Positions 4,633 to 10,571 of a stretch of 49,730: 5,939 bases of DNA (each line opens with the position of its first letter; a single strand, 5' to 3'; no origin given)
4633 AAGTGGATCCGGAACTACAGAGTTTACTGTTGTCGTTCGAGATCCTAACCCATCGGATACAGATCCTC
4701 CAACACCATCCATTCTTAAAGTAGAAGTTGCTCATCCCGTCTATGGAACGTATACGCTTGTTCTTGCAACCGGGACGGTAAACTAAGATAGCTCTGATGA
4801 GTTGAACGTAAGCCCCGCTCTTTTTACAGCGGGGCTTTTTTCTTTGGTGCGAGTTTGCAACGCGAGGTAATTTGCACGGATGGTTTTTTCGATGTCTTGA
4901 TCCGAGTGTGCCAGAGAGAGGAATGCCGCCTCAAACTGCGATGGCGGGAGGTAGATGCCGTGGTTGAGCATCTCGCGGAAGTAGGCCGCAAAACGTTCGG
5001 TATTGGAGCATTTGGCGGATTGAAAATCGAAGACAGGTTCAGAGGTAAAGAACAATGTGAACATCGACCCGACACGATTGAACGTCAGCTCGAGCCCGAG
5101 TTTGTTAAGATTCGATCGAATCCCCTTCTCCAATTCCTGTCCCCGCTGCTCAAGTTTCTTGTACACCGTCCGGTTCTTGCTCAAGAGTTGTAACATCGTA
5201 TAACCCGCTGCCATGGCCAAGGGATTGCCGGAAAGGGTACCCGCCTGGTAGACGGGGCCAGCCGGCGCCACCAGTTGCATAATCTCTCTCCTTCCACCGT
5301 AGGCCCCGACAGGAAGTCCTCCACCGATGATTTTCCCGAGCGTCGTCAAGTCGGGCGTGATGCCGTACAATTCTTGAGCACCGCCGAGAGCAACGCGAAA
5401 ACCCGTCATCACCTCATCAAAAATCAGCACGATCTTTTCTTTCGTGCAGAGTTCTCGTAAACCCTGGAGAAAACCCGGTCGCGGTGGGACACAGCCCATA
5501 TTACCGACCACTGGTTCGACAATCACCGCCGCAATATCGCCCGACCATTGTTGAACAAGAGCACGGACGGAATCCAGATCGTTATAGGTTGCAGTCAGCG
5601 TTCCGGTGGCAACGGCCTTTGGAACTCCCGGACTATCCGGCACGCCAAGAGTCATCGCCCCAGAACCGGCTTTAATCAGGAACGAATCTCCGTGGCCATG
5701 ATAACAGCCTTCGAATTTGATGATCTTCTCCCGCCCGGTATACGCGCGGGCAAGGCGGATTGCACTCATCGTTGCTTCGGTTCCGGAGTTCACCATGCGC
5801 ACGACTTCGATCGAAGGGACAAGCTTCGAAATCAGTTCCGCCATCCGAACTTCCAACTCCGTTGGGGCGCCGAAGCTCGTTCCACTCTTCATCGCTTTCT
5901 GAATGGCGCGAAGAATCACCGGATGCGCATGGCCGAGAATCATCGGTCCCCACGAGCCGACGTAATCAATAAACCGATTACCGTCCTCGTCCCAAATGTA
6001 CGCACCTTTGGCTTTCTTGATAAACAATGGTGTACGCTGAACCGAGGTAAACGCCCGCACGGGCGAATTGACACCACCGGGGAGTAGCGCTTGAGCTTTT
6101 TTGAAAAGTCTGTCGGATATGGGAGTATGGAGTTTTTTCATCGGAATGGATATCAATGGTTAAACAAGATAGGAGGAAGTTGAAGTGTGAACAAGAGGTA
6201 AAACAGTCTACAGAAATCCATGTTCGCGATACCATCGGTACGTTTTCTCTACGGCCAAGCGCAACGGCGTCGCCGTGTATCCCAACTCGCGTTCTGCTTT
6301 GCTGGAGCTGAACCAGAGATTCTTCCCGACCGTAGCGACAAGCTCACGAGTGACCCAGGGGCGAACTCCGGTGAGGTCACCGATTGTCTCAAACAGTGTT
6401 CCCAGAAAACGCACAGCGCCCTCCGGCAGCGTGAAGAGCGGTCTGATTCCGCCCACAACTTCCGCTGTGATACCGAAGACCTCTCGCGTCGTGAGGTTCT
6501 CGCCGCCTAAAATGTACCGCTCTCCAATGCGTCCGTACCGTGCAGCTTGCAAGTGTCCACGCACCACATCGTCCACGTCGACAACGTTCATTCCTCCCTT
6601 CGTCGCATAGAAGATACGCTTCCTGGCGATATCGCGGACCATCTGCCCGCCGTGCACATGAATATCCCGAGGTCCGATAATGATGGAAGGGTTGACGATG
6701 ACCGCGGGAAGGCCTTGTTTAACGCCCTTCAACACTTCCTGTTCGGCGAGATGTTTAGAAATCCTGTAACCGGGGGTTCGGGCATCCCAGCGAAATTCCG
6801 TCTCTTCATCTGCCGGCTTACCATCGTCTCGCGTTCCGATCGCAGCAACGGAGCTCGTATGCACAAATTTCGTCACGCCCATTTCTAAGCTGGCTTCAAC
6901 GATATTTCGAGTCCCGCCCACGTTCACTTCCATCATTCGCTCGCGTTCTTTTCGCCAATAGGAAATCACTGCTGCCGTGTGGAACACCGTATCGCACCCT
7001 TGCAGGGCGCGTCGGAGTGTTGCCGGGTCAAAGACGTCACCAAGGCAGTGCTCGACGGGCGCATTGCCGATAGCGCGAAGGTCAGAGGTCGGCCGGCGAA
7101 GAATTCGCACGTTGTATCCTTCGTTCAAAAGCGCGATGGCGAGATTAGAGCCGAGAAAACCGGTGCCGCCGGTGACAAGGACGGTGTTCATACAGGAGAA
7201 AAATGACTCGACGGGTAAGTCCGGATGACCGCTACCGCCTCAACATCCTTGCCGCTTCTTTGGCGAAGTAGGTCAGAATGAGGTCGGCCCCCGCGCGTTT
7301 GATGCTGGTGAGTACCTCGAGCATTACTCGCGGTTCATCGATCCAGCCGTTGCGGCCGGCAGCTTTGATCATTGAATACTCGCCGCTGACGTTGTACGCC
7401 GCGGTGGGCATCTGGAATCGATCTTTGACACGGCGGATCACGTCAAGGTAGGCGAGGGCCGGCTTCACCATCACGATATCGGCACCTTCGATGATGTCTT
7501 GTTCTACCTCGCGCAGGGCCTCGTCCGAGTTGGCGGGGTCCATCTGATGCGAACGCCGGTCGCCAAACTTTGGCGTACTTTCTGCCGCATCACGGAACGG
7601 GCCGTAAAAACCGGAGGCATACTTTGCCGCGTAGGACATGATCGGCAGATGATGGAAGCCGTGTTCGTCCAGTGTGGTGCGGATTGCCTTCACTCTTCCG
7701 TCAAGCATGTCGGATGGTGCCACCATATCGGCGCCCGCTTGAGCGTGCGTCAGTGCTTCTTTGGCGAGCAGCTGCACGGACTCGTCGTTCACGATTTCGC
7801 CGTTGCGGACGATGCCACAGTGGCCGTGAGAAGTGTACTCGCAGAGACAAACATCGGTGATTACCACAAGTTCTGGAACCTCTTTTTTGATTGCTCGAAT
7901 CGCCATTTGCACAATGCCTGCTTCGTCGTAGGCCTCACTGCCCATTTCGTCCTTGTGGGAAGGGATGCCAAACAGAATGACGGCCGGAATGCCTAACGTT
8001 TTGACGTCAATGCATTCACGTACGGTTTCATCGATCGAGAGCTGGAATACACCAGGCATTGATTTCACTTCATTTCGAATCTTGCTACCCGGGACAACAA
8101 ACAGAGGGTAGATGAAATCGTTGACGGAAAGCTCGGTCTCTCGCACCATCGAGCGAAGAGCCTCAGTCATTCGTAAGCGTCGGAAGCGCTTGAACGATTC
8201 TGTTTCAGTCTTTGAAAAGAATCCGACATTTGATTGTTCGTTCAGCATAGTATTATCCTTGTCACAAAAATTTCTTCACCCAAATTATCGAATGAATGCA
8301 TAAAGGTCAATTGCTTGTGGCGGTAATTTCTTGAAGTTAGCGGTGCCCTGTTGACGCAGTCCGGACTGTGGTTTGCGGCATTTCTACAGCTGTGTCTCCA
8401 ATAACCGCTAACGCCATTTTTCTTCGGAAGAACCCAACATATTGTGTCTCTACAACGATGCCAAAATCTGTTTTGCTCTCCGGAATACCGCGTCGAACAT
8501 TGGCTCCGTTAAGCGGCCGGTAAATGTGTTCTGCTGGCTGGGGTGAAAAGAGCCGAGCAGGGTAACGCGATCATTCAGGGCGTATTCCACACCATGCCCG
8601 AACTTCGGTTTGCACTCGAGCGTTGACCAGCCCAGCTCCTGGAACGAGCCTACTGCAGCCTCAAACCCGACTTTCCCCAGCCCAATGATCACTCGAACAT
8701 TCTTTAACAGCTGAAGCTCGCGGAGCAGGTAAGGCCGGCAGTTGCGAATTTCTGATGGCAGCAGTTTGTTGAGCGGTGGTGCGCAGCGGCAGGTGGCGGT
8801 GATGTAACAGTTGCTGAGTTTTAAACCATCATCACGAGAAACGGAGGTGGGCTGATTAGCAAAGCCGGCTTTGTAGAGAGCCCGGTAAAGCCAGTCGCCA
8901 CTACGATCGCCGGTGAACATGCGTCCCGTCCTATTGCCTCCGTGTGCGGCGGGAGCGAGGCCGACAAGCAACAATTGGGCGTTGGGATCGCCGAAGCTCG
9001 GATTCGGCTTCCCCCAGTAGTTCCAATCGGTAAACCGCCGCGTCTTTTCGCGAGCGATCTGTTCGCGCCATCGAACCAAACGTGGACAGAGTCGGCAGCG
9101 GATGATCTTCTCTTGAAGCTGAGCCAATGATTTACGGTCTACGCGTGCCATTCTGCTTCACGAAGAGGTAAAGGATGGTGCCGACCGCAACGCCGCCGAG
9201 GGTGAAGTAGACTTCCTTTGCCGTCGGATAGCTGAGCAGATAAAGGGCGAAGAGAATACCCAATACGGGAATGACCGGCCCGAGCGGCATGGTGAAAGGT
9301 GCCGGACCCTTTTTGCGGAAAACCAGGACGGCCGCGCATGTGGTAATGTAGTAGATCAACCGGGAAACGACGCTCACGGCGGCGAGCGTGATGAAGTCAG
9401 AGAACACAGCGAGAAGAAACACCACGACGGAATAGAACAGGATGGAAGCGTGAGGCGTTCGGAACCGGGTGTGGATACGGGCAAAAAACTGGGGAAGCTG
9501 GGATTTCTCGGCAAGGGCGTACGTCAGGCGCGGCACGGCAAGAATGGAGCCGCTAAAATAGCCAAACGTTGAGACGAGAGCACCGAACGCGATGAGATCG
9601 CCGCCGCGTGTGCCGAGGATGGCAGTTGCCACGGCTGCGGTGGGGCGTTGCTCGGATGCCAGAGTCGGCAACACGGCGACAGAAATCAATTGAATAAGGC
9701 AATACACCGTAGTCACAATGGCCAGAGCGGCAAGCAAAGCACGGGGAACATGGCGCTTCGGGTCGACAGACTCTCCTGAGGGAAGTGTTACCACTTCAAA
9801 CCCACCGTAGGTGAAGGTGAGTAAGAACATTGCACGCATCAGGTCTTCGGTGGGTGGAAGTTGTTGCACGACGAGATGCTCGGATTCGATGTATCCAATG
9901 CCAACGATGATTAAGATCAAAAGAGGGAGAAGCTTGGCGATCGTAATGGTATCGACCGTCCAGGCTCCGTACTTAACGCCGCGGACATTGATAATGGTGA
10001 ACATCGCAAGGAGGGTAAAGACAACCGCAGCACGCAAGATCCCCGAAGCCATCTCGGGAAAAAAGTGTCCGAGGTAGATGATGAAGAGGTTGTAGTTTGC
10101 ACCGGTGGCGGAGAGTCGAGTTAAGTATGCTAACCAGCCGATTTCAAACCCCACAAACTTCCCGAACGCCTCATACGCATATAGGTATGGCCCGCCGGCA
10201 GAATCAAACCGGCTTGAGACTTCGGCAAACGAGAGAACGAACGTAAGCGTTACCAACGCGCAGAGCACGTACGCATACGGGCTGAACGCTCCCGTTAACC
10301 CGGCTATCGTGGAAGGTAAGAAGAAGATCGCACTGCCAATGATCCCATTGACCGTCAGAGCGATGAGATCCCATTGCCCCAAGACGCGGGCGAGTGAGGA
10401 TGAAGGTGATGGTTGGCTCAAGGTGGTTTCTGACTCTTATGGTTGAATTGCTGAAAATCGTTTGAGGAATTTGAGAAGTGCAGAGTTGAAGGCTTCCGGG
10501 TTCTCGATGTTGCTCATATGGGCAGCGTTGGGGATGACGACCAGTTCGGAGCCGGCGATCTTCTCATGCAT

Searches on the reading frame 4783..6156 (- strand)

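Call 78: search_protein_families(library=pfam, proteins=[window:4783-6156:-], max_evalue=0.00001)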
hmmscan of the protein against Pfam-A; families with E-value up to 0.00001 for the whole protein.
window:4783-6156:- (457 aa): 1 family
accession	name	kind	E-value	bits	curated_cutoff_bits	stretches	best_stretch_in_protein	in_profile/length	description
PF00202.27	Aminotran_3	-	3e-79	267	30.5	1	40-368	7-348/403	Aminotransferase class-III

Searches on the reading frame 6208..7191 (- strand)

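Call 78: search_protein_families(library=pfam, proteins=[window:6208-7191:-], max_evalue=0.00001)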
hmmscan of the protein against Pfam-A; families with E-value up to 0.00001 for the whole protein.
window:6208-7191:- (327 aa): 8 families
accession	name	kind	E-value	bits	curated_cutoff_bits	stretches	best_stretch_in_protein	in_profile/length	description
PF01370.27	Epimerase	-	1.7e-36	126.3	20.9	1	4-229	1-240/240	NAD dependent epimerase/dehydratase family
PF01073.25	3Beta_HSD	-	2.4e-29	102.7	22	1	5-218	1-230/280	3-beta hydroxysteroid dehydrogenase/isomerase family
PF07993.18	NAD_binding_4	-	4e-21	75.8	20.1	1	56-182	79-214/258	Male sterility protein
PF16363.11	GDP_Man_Dehyd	-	7.9e-18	65.4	27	1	5-307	1-321/332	GDP-mannose 4,6 dehydratase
PF13460.12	NAD_binding_10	-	9.7e-17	61.9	27.2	1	8-171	1-146/184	NAD(P)H-binding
PF05368.20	NmrA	-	2.8e-12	47.3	27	1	2-115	3-108/298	NmrA-like family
PF02719.21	Polysacc_synt_2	-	1.7e-11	44.3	20.2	1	4-117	1-131/293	Polysaccharide biosynthesis protein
PF04321.23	RmlD_sub_bind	-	8.5e-08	32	27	1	3-117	2-104/287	RmlD substrate binding domain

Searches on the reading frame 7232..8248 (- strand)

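Call 78: search_protein_families(library=pfam, proteins=[window:7232-8248:-], max_evalue=0.00001)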
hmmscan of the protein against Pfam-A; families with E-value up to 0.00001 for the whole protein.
window:7232-8248:- (338 aa): 1 family
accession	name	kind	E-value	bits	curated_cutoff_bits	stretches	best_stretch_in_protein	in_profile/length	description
PF00490.27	ALAD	-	3.8e-155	516.2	24.6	1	20-334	2-316/317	Delta-aminolevulinic acid dehydratase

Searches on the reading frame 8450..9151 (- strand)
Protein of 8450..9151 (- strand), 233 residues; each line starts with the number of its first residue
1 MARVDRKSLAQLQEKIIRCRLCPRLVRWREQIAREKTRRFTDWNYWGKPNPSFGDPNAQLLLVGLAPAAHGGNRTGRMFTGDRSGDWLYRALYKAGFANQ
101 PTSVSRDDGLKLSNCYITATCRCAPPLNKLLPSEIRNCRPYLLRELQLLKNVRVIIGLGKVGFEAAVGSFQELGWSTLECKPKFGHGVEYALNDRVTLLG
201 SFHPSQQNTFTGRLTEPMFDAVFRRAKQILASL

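Call 62: search_protein_families(library=pfam, proteins=[window:8450-9151:-], max_evalue=0.01)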
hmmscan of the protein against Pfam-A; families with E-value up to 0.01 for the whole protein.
window:8450-9151:- (233 aa): 1 family
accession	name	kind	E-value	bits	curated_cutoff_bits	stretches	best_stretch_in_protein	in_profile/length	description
PF03167.25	UDG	-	8.7e-28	97.6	24.3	1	51-225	1-139/141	Uracil DNA glycosylase superfamily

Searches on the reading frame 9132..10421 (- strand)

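Call 78: search_protein_families(library=pfam, proteins=[window:9132-10421:-], max_evalue=0.00001)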
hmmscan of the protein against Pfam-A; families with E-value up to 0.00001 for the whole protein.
window:9132-10421:- (429 aa): 2 families
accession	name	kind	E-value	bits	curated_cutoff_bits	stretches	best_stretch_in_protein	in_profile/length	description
PF13520.12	AA_permease_2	-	3.6e-48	165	27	1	14-401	1-409/427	Amino acid permease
PF00324.27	AA_permease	-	1.7e-34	119.8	24.6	1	22-396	5-417/470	Amino acid permease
